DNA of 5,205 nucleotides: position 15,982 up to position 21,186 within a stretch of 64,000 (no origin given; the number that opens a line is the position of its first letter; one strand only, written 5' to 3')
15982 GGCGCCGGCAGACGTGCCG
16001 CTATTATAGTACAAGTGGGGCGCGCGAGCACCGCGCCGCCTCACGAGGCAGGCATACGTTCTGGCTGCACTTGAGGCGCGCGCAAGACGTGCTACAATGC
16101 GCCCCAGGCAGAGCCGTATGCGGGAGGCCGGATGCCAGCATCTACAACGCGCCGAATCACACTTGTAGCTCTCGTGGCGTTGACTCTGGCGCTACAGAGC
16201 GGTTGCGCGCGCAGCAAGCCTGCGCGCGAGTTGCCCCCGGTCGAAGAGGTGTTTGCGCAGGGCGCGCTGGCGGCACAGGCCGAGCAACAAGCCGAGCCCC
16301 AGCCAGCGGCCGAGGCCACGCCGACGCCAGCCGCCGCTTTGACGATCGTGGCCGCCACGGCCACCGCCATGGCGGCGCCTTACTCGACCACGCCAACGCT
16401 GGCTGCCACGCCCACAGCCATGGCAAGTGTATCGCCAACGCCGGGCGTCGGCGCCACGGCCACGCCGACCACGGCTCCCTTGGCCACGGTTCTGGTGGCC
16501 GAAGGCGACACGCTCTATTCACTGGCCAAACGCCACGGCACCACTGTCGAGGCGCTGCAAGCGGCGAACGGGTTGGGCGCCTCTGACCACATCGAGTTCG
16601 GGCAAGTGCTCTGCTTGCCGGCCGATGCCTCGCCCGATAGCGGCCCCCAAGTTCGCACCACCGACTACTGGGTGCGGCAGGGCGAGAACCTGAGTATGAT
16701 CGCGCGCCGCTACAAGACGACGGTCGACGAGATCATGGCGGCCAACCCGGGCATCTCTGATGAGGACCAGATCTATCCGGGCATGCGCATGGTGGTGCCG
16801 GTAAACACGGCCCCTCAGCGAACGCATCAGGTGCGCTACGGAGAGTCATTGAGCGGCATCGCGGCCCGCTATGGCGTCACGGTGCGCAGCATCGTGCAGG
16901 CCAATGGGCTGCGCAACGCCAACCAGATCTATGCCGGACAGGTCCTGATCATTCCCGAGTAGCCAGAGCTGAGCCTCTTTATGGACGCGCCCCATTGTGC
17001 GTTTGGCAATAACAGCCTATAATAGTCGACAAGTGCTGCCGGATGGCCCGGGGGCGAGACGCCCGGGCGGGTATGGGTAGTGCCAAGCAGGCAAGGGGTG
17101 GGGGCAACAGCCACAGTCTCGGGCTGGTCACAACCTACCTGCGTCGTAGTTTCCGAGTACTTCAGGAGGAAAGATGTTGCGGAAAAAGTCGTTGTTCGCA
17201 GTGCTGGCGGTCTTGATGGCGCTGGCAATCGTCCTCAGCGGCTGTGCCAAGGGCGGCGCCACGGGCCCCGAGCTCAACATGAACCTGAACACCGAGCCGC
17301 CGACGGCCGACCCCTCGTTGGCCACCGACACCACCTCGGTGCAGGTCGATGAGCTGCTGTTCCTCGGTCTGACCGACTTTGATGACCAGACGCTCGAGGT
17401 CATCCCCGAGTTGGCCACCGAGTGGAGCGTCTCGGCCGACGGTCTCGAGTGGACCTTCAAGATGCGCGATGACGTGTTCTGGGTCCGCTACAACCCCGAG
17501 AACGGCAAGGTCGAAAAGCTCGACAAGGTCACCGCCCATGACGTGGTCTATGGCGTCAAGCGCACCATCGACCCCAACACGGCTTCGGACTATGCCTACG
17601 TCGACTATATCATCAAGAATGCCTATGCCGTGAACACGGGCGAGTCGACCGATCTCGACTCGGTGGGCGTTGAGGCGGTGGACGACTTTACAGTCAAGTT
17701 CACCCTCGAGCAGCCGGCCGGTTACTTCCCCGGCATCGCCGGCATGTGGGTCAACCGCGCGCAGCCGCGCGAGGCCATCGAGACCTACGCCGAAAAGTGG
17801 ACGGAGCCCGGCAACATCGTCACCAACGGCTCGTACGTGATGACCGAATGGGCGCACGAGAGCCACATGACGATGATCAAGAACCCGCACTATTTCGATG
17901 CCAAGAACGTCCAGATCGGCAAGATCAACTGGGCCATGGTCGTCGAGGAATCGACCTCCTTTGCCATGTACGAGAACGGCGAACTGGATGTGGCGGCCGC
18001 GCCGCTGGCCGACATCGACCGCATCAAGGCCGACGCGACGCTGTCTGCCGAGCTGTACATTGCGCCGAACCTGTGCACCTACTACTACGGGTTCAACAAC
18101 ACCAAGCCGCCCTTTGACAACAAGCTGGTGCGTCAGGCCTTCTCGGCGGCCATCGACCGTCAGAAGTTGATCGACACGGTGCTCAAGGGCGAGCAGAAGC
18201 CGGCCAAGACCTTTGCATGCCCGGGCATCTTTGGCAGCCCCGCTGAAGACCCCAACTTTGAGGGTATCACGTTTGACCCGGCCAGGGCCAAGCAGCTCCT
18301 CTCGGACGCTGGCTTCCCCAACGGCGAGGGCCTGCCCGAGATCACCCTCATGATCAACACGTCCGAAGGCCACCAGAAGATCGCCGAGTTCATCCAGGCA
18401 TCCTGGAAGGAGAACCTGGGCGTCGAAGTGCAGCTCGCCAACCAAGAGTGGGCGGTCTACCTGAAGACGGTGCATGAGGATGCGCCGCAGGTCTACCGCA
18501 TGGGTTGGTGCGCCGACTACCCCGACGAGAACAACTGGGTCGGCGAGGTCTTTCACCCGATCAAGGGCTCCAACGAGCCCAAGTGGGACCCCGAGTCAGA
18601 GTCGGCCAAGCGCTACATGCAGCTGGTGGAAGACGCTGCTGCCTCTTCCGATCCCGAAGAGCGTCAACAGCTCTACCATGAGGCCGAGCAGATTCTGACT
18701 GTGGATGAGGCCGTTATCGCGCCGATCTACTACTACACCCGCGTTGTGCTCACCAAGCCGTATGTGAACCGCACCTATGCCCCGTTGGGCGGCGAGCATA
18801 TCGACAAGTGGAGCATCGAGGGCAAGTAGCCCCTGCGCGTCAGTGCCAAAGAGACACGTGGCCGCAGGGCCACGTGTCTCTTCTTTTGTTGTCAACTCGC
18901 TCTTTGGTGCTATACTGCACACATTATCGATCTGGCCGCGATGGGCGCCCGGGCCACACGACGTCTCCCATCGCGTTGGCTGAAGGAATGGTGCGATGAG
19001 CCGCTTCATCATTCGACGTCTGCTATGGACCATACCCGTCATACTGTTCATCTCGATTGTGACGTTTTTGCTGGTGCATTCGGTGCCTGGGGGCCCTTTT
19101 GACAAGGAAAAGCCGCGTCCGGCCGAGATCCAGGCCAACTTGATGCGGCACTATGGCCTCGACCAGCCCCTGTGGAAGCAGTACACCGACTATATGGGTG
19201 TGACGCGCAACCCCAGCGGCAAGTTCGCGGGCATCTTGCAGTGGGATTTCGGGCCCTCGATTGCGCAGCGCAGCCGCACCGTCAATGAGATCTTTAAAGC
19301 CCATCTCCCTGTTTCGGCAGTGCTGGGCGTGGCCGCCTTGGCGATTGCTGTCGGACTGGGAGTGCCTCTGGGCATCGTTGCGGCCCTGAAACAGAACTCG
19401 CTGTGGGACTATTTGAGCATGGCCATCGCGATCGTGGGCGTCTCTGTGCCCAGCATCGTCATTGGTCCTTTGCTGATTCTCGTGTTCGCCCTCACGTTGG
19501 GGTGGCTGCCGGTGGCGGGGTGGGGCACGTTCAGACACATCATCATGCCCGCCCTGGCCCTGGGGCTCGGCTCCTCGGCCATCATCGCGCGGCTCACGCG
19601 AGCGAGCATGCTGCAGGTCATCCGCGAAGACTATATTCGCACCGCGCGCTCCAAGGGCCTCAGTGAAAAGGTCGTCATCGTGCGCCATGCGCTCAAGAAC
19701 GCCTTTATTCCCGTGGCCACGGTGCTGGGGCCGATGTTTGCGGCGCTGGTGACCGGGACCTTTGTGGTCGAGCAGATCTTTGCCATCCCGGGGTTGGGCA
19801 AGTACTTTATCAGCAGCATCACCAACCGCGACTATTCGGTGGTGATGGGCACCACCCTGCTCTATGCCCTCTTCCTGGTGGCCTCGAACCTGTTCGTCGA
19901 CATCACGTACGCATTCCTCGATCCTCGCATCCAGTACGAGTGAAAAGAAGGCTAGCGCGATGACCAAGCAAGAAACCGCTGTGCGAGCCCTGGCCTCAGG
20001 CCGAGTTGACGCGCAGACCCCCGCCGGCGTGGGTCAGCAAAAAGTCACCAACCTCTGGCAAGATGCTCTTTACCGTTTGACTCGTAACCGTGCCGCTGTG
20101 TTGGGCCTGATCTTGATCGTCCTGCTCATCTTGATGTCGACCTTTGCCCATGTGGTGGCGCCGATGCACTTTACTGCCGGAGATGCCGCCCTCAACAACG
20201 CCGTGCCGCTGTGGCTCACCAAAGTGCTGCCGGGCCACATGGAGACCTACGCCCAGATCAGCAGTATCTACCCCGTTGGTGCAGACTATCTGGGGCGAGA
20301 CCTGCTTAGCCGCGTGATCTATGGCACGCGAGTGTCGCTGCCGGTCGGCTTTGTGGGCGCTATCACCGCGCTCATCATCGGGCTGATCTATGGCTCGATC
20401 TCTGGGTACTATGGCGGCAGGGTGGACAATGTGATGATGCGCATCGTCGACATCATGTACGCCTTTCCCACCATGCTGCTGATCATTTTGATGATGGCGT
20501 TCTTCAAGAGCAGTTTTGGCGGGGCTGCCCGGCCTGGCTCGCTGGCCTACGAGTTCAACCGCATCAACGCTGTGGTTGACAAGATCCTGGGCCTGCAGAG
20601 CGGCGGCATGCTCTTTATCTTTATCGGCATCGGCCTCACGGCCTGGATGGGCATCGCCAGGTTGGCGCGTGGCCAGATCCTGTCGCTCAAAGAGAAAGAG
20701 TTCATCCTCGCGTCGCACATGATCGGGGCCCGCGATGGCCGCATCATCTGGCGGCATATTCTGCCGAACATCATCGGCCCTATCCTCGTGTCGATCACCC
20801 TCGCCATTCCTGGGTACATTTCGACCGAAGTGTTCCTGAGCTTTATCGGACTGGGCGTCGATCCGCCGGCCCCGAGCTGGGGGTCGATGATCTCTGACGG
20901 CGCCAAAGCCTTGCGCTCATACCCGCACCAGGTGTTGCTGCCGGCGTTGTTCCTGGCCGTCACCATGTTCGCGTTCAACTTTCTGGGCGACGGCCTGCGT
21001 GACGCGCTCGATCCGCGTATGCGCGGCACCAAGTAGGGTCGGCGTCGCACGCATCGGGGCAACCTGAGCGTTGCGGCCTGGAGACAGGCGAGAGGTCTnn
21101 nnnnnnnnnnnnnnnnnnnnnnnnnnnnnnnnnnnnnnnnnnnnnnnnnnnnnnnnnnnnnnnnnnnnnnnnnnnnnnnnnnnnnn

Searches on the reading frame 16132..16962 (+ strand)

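Call 18: search_protein_families(library=pfam, proteins=[window:16132-16962:+])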
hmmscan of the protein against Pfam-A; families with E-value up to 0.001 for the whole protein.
window:16132-16962:+ (276 aa): 7 families
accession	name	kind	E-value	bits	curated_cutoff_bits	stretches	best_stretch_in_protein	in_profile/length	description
PF01476.26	LysM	-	9.4e-48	160.4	20.9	3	232-275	1-43/43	LysM domain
PF23473.1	LysM3_LYK4_5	-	1.2e-18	67.3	29.3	2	232-275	5-47/48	LYK4/5 LysM3 domain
PF23446.1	LysM1_NFP_LYK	-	1.6e-08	35.7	36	0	186-225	17-56/60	NFP/LYK LysM1 domain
PF23472.1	LysM2_CERK1_LYK3_4_5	-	4.8e-06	26.8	27.4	0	177-224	6-55/56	LYK3/4/5 LysM2 domain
PF05489.18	Phage_tail_X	-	0.00014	21.9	22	0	183-226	7-55/60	Phage Tail Protein X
PF22310.2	NMB0315_dom_I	-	0.00076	20.2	27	0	232-259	6-33/83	NMB0315-like, domain I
PF23577.1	LysM_RLK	-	0.00082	19.8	27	0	179-207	3-31/44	LysM domain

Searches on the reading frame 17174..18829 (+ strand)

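Call 18: search_protein_families(library=pfam, proteins=[window:17174-18829:+])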
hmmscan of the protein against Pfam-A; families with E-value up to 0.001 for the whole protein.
window:17174-18829:+ (551 aa): 1 family
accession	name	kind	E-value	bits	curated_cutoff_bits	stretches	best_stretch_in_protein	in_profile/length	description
PF00496.27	SBP_bac_5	-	1.4e-87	294.6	32.4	1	75-462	1-363/368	Bacterial extracellular solute-binding proteins, family 5 Middle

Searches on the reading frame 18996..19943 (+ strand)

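Call 18: search_protein_families(library=pfam, proteins=[window:18996-19943:+])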
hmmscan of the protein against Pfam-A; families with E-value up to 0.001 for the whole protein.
window:18996-19943:+ (315 aa): 2 families
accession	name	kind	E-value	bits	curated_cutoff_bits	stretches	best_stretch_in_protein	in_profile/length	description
PF00528.27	BPD_transp_1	-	1.2e-43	149.4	26.4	1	122-313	1-183/184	Binding-protein-dependent transport system inner membrane component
PF19300.4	BPD_transp_1_N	-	7.2e-09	36.3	23.8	1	1-92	1-96/114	Binding-prot-dependent transport system membrane comp, N-term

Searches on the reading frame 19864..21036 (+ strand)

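Call 18: search_protein_families(library=pfam, proteins=[window:19864-21036:+])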
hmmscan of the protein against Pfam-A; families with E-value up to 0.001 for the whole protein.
window:19864-21036:+ (390 aa): 2 families
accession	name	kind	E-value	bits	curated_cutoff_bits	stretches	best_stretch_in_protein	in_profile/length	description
PF00528.27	BPD_transp_1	-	1.7e-34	119.6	26.4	1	173-387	1-183/184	Binding-protein-dependent transport system inner membrane component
PF12911.12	OppC_N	-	5.9e-12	45.7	23.9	1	64-112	2-50/53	N-terminal TM domain of oligopeptide transport permease C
